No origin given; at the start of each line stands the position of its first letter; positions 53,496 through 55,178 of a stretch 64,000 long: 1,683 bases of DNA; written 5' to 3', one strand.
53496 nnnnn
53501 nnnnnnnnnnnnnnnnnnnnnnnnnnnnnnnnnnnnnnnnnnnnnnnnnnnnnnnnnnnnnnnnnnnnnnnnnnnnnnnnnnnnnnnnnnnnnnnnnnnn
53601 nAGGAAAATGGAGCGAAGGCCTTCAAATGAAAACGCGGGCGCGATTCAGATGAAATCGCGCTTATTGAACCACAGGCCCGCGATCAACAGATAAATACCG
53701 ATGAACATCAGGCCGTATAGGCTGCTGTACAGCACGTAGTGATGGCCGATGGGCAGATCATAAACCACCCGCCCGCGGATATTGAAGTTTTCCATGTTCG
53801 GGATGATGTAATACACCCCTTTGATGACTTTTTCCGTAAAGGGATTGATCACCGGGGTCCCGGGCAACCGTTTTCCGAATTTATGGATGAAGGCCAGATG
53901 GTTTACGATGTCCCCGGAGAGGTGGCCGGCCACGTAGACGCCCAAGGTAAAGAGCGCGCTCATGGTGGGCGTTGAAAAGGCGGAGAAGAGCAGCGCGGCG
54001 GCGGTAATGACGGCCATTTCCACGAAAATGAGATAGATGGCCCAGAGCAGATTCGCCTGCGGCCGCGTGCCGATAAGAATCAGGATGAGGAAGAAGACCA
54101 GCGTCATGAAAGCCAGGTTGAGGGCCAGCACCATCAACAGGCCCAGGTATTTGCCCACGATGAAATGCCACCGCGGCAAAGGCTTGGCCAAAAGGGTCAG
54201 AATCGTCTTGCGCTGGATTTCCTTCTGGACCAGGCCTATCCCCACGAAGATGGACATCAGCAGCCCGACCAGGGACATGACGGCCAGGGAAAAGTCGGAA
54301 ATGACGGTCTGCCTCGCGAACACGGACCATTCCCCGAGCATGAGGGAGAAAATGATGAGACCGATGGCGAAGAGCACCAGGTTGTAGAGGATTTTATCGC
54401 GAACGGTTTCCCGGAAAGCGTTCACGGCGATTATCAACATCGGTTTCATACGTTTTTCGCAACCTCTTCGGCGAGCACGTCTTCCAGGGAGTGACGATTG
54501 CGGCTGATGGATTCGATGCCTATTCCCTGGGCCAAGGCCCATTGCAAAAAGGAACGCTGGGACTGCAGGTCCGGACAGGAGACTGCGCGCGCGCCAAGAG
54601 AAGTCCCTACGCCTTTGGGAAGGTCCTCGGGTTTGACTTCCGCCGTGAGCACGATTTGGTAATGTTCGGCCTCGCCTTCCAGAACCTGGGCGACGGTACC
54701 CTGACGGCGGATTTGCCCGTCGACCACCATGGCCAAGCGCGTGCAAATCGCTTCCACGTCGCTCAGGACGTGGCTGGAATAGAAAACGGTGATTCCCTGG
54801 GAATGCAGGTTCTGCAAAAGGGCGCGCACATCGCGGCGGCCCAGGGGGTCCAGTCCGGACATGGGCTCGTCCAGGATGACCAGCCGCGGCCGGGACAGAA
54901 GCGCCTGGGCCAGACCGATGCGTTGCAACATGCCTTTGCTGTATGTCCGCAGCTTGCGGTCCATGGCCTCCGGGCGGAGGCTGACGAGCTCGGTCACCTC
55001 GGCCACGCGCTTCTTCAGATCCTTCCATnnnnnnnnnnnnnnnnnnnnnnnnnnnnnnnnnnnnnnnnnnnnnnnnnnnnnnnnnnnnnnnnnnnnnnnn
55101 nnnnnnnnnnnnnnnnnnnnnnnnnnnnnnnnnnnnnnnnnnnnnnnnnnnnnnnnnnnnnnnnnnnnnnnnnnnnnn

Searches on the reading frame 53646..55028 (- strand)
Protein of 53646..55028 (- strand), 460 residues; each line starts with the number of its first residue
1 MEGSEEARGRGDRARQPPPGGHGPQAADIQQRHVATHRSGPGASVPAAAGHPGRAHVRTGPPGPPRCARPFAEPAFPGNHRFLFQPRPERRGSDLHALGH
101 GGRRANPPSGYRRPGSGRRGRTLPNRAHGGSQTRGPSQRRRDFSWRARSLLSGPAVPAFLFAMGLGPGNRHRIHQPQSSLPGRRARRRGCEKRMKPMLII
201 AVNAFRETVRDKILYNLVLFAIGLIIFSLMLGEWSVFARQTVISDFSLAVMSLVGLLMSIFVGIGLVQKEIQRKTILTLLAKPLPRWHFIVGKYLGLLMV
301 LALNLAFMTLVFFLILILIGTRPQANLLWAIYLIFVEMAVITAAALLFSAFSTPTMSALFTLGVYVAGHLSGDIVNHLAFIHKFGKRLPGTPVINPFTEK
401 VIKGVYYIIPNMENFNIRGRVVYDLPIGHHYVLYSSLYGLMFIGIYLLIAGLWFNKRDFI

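Call 11: search_protein_families(library=pfam, proteins=[window:53646-55028:-], max_evalue=0.001)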
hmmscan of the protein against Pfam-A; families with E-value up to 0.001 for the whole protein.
window:53646-55028:- (460 aa): 1 family
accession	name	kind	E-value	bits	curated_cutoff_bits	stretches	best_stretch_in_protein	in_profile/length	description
PF12679.13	ABC2_membrane_2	-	4.6e-09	36.4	27.2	1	232-376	36-203/283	ABC-2 family transporter protein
